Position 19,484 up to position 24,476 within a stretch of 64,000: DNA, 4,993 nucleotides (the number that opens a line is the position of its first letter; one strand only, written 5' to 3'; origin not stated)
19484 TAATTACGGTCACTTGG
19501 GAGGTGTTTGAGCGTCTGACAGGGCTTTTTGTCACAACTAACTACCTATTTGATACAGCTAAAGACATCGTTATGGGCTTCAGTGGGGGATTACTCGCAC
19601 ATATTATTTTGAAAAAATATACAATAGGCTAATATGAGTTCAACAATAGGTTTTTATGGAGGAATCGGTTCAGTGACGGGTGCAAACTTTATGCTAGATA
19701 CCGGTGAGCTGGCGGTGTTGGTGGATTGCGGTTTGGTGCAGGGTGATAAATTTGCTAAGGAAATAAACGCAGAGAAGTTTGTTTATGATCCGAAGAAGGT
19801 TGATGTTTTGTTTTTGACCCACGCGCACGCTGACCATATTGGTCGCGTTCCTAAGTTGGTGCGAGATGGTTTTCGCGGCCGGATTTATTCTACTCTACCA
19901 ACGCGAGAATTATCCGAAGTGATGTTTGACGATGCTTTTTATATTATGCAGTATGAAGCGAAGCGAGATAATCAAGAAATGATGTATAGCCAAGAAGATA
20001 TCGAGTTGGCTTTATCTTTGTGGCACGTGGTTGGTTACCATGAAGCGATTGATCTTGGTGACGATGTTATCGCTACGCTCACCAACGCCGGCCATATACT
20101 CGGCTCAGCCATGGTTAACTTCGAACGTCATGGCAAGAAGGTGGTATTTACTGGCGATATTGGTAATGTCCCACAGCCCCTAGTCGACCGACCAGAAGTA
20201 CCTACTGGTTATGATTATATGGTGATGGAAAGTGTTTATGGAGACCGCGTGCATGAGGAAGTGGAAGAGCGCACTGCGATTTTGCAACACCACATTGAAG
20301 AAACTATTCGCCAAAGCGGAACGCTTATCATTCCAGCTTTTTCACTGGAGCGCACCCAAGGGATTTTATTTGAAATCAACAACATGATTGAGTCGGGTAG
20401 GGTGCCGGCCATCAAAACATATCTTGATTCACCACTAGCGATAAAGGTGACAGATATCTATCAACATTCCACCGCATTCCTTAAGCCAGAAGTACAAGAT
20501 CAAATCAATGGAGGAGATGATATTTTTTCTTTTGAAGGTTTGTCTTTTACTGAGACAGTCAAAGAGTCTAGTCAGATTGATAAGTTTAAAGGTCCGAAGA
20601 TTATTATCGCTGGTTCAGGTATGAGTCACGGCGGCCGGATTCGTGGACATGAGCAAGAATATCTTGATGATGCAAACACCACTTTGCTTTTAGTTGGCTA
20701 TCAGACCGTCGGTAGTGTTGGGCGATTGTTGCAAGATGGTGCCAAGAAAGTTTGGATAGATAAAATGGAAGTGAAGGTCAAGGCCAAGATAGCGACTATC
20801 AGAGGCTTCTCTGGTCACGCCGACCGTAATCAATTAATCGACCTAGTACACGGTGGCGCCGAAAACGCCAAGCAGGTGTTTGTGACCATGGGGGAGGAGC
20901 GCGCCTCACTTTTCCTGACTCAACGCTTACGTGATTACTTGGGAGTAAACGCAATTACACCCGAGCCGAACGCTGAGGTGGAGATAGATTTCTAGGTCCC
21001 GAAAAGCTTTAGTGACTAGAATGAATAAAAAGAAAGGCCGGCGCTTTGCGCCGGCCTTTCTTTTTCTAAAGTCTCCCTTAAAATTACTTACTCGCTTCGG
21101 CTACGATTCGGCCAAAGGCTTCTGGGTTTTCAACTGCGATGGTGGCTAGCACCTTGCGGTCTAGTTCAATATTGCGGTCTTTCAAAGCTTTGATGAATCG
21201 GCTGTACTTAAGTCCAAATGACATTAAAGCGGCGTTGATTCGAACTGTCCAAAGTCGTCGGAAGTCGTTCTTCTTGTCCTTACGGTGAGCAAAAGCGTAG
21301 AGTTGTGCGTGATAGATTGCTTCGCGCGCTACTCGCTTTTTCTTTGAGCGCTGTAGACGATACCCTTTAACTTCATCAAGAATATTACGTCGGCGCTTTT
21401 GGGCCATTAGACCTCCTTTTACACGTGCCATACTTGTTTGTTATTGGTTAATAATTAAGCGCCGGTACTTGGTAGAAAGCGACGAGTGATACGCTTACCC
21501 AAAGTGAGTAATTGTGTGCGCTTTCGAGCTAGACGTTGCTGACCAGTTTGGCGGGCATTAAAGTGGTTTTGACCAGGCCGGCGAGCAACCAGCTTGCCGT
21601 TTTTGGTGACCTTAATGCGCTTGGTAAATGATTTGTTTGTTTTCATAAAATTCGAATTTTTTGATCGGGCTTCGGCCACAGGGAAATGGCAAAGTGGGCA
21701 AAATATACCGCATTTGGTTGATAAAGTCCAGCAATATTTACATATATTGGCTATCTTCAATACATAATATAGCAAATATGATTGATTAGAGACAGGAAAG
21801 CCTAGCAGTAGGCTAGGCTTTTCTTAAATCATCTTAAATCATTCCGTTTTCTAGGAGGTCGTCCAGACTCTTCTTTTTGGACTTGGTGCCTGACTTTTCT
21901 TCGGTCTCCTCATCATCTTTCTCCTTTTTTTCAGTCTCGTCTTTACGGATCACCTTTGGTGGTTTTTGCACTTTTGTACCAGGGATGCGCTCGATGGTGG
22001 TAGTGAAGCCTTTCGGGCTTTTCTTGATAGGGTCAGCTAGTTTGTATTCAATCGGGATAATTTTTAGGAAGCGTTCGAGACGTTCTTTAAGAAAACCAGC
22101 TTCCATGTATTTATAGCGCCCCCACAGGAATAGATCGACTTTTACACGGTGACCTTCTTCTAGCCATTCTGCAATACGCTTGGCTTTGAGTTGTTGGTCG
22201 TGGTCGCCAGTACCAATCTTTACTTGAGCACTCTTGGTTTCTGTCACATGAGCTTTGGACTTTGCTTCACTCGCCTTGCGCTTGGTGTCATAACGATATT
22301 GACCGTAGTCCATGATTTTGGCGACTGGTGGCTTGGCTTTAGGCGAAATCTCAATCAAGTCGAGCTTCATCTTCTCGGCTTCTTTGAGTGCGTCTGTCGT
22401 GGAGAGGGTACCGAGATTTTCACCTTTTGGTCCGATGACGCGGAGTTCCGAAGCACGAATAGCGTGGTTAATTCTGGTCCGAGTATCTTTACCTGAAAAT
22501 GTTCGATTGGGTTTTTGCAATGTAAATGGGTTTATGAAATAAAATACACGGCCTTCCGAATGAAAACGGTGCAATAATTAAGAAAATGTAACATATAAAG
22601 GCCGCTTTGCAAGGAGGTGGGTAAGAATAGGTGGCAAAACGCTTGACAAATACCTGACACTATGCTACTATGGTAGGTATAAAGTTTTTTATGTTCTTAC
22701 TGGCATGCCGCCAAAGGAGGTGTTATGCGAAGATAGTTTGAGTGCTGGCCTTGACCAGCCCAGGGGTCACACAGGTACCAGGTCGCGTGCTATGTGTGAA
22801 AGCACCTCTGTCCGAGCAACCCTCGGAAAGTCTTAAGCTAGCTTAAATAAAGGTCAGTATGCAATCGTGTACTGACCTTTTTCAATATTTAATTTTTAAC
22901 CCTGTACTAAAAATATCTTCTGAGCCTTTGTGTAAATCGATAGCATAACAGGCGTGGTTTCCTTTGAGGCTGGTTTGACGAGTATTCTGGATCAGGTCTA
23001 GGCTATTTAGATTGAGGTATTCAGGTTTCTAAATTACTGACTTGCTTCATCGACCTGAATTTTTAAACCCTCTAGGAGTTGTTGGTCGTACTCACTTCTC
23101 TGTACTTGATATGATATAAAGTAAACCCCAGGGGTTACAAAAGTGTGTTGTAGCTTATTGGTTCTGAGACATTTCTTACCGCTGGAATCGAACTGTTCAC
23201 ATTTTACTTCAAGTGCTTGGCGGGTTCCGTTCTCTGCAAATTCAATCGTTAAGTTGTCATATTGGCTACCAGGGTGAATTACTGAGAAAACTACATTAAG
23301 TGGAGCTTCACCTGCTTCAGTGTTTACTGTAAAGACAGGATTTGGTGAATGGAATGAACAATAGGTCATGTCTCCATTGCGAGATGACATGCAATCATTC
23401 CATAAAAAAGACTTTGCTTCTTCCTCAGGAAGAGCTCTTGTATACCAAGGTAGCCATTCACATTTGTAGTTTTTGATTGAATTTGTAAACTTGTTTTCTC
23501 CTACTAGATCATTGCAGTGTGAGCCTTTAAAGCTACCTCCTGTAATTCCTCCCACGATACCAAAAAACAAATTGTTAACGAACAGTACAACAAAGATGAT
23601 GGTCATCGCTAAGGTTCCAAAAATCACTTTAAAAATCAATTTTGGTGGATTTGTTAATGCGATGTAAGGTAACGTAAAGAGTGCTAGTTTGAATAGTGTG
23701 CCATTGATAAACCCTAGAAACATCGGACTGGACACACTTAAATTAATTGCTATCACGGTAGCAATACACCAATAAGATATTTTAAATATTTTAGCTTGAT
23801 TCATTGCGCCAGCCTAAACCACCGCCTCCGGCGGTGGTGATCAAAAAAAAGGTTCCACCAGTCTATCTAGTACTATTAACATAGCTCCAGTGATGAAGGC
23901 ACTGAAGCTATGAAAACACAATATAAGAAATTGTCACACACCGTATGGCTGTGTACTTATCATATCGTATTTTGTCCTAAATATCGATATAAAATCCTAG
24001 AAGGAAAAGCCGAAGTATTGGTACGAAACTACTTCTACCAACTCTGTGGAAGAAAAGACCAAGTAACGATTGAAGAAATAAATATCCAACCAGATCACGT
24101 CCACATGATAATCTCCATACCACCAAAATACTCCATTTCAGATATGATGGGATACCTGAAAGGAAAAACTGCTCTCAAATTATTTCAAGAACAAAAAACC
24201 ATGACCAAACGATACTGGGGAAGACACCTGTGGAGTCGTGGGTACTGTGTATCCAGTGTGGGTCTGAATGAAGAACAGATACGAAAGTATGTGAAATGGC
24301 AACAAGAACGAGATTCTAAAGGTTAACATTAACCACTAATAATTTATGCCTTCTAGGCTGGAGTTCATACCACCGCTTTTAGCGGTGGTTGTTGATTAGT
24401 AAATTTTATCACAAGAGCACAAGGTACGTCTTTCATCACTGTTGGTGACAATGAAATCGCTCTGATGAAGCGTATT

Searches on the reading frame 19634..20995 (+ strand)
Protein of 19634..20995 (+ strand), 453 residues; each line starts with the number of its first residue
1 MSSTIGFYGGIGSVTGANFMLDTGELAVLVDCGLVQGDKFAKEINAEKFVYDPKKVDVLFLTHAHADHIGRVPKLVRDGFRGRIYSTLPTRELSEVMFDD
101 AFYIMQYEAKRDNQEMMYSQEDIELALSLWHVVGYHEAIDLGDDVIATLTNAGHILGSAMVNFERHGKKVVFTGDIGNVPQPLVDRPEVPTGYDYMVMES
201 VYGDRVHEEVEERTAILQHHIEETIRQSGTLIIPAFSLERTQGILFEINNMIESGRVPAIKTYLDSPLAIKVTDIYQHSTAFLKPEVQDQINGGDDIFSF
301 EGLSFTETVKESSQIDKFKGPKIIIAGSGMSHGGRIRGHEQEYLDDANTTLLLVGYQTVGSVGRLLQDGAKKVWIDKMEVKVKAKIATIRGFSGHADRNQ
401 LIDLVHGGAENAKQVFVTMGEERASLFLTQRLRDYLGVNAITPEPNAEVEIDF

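Call 10: search_protein_families(library=pfam, proteins=[window:19634-20995:+], max_evalue=0.0001)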
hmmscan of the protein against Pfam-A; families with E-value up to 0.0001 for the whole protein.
window:19634-20995:+ (453 aa): 5 families
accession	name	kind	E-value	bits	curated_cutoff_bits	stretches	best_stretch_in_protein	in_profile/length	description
PF10996.14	Beta-Casp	-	4.4e-29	101.9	27.7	1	241-365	1-119/120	Beta-Casp domain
PF00753.33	Lactamase_B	-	2.8e-14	54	22.7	1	20-186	10-161/196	Metallo-beta-lactamase superfamily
PF16661.11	Lactamase_B_6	-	3.5e-14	53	27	1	21-175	2-161/193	Metallo-beta-lactamase superfamily domain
PF07521.17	RMMBL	-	4.6e-12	46.2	21.6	1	380-443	2-63/63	Zn-dependent metallo-hydrolase RNA specificity domain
PF12706.13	Lactamase_B_2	-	4.4e-09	36.7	27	1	28-183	3-150/200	Beta-lactamase superfamily domain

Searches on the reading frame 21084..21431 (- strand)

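Call 10: search_protein_families(library=pfam, proteins=[window:21084-21431:-], max_evalue=0.0001)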
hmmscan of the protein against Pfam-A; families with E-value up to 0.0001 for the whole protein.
window:21084-21431:- (115 aa): 1 family
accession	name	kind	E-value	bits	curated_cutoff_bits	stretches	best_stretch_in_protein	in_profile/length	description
PF00453.23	Ribosomal_L20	-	2.6e-34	118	30.8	1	3-108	1-106/107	Ribosomal protein L20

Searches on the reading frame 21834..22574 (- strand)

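Call 10: search_protein_families(library=pfam, proteins=[window:21834-22574:-], max_evalue=0.0001)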
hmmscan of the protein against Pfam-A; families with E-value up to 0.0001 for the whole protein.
window:21834-22574:- (246 aa): 2 families
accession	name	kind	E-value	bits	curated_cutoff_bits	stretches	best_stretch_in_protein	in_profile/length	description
PF05198.21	IF3_N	-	1.2e-27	96.3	26.9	1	35-104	1-70/70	Translation initiation factor IF-3, N-terminal domain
PF00707.27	IF3_C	-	1.1e-08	35.3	34.8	1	112-169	2-58/86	Translation initiation factor IF-3, C-terminal domain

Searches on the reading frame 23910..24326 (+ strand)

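Call 11: search_protein_families(library=pfam, proteins=[window:23910-24326:+], max_evalue=0.0001)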
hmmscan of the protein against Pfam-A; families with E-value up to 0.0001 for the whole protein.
window:23910-24326:+ (138 aa): 1 family
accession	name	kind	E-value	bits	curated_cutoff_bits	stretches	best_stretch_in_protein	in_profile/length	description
PF01797.21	Y1_Tnp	-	4.8e-39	133.7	23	1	11-130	1-120/121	Transposase IS200 like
